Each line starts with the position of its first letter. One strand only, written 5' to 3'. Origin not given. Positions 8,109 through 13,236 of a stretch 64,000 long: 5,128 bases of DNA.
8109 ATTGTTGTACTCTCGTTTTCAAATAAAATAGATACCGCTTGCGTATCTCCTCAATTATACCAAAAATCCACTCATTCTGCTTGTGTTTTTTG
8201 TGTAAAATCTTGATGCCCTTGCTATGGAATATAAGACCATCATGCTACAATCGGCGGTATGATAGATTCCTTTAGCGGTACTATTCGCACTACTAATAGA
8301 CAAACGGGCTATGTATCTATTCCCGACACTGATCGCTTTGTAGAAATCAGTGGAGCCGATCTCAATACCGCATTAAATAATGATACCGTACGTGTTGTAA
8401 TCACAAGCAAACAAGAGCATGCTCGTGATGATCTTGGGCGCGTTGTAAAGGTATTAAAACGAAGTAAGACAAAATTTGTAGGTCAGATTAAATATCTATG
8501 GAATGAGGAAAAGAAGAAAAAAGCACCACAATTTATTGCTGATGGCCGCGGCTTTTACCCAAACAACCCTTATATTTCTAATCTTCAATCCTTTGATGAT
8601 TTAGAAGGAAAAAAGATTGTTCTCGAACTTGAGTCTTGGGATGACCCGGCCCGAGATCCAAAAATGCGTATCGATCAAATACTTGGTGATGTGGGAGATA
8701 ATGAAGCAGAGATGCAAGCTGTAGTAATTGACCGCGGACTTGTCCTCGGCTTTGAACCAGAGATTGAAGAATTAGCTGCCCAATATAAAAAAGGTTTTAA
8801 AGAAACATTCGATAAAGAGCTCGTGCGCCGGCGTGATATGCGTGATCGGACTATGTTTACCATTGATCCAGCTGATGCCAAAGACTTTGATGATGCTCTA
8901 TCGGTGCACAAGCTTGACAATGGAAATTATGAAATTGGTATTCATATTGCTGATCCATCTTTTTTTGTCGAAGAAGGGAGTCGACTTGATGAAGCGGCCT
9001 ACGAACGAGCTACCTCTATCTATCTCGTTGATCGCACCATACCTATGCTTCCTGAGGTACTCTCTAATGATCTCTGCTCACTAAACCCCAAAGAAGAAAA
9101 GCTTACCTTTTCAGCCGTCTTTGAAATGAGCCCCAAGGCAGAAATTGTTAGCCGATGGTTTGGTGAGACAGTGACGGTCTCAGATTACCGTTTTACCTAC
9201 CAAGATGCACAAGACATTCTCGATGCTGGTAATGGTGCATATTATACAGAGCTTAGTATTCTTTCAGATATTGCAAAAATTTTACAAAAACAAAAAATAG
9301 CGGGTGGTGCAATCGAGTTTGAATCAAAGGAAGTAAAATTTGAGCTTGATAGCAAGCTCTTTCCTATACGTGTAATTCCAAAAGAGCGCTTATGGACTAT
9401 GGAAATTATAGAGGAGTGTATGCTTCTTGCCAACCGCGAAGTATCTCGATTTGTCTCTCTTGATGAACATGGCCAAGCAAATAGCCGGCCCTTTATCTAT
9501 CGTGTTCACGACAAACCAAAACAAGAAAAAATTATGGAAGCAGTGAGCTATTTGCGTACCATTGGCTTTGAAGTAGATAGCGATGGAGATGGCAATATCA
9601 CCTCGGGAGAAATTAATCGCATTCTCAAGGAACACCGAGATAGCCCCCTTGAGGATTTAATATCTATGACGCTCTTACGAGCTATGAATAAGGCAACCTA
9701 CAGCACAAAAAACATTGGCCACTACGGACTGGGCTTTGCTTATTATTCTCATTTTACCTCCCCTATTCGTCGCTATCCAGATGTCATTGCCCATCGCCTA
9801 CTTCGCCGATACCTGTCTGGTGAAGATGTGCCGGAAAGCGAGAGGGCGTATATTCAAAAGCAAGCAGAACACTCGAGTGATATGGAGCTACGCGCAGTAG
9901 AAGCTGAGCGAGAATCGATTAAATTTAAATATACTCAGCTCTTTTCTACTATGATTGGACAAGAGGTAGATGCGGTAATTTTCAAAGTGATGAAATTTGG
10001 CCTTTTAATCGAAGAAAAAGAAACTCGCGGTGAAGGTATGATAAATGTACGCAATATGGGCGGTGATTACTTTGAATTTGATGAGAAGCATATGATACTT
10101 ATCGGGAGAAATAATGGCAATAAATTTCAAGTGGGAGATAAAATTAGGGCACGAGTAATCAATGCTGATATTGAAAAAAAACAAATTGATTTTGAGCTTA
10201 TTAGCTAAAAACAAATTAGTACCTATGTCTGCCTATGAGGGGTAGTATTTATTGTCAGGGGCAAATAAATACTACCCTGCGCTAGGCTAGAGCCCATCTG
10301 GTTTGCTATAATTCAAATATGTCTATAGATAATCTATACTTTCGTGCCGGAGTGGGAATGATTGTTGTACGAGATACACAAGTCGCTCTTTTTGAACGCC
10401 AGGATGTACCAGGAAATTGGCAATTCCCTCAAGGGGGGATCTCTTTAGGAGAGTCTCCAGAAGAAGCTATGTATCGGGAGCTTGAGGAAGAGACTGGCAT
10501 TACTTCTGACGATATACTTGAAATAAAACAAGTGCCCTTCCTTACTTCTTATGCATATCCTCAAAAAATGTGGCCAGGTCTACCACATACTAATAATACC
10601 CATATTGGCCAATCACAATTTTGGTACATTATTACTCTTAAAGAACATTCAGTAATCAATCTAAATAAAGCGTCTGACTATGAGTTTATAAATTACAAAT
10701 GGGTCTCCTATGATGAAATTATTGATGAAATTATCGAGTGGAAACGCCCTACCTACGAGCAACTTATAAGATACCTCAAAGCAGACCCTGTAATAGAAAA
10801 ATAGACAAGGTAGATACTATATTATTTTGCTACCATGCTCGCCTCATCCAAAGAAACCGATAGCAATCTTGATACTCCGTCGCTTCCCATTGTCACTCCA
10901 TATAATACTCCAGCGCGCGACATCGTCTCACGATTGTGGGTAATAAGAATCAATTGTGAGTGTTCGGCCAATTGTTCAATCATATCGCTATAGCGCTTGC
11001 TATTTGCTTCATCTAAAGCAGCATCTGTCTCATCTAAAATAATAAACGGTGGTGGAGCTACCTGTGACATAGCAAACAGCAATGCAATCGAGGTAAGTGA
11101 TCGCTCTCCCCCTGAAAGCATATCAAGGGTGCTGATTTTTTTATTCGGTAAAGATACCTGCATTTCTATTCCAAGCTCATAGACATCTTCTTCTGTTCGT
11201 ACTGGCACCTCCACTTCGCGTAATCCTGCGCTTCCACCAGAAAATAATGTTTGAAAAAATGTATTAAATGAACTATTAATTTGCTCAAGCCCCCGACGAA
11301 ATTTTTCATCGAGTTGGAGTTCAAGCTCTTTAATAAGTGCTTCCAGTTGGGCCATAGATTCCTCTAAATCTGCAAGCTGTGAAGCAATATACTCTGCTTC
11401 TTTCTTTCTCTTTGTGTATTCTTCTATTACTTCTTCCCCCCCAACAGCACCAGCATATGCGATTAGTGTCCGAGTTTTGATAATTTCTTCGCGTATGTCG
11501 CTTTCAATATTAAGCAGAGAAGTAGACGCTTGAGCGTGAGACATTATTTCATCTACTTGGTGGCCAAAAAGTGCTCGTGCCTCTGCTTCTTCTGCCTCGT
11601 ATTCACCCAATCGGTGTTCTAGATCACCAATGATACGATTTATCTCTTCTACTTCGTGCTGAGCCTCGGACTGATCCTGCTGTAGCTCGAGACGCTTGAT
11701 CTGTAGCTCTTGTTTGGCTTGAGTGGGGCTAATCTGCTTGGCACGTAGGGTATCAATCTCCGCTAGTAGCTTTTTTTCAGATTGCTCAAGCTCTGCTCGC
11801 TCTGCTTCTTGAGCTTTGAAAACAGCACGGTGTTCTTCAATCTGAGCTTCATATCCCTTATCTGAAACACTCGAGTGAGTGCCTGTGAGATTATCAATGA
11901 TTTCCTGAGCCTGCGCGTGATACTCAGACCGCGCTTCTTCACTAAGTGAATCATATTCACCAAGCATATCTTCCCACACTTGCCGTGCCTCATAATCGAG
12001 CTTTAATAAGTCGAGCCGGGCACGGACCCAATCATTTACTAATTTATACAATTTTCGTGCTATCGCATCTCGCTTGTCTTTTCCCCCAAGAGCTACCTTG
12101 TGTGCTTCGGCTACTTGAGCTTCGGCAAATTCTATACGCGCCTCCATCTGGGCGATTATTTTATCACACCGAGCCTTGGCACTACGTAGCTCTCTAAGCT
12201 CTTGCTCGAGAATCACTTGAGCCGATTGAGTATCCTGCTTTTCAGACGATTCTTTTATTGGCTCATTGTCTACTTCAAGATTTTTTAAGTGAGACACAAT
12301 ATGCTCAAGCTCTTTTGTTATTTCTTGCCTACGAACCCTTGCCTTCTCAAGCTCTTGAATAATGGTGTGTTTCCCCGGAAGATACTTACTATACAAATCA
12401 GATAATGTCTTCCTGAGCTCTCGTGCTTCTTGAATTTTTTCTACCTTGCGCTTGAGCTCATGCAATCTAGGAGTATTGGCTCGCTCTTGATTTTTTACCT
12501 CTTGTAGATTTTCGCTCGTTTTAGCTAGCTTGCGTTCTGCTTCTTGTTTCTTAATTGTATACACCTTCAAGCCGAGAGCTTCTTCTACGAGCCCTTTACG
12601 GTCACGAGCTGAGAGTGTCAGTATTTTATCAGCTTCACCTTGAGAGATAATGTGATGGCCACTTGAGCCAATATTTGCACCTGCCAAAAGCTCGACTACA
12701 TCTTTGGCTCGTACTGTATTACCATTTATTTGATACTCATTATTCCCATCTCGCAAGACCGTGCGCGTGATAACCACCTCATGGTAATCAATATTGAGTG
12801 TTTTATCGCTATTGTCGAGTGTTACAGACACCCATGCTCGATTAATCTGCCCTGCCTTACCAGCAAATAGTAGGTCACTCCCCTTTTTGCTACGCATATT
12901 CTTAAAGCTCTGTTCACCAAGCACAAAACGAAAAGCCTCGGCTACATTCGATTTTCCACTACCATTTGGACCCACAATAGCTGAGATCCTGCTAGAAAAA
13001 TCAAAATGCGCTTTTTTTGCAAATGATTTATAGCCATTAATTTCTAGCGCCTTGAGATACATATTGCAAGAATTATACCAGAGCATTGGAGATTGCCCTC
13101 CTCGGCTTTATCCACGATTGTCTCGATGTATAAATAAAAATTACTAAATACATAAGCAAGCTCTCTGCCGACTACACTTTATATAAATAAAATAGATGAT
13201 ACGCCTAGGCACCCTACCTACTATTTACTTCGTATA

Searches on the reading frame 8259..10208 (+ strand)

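Call 92: search_protein_families(library=pfam, proteins=[window:8259-10208:+], max_evalue=0.0001)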
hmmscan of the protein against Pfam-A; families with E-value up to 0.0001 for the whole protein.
window:8259-10208:+ (649 aa): 4 families
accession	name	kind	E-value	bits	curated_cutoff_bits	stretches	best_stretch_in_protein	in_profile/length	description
PF00773.25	RNB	-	4.2e-103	345.5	29.3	1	191-520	1-325/326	RNB domain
PF17876.7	CSD2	-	1.5e-09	38.2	26.2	0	116-161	25-69/74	Cold shock domain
PF17849.7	OB_Dis3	-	1.3e-05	25.6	22.8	1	110-158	27-75/77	Dis3-like cold-shock domain 2 (CSD2)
PF00575.29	S1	-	3.9e-05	24.4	22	0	565-646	3-72/74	S1 RNA binding domain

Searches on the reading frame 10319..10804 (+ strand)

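Call 92: search_protein_families(library=pfam, proteins=[window:10319-10804:+], max_evalue=0.0001)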
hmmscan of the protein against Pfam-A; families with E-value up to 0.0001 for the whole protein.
window:10319-10804:+ (161 aa): 1 family
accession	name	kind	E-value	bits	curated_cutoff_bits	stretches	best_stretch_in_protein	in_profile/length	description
PF00293.34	NUDIX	-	8.9e-21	74.7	21.1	1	9-148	3-133/134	NUDIX domain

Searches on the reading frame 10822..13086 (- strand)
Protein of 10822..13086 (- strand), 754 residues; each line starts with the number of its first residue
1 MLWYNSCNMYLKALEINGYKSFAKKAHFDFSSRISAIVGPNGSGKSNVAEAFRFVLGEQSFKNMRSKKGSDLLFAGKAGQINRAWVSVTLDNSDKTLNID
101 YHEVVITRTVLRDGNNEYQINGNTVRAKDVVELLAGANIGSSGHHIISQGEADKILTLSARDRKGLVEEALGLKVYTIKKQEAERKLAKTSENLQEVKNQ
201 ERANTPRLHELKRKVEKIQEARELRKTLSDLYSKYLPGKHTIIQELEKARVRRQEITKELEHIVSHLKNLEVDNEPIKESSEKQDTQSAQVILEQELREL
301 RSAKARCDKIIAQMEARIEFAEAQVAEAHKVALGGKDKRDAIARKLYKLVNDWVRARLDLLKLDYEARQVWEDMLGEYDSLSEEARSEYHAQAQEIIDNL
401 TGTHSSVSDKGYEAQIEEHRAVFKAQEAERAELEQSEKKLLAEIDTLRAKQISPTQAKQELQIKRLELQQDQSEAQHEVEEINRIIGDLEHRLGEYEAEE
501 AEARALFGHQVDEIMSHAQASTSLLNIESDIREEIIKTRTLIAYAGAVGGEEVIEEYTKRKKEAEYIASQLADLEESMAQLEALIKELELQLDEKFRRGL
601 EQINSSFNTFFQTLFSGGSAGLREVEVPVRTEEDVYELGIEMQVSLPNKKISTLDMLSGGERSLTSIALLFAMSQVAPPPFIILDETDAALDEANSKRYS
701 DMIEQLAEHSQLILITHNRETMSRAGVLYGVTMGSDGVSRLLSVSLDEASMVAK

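Call 92: search_protein_families(library=pfam, proteins=[window:10822-13086:-], max_evalue=0.0001)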
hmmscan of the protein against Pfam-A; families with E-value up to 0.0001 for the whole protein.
window:10822-13086:- (754 aa): 5 families
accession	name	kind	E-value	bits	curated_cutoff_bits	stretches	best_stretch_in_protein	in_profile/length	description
PF02463.25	SMC_N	-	8.8e-68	228.5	40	1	10-739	1-219/220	RecF/RecN/SMC N terminal domain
PF13476.12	AAA_23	-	2.9e-13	51.4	27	1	14-263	2-196/201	AAA domain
PF13175.12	AAA_15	-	2.6e-10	40.9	32.1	1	9-332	1-192/374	AAA ATPase domain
PF13304.12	AAA_21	-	6.6e-09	36.7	27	1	34-58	1-25/304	AAA domain, putative AbiEii toxin, Type IV TA system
PF00005.33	ABC_tran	-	2.5e-06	28.6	25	0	600-687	54-135/137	ABC transporter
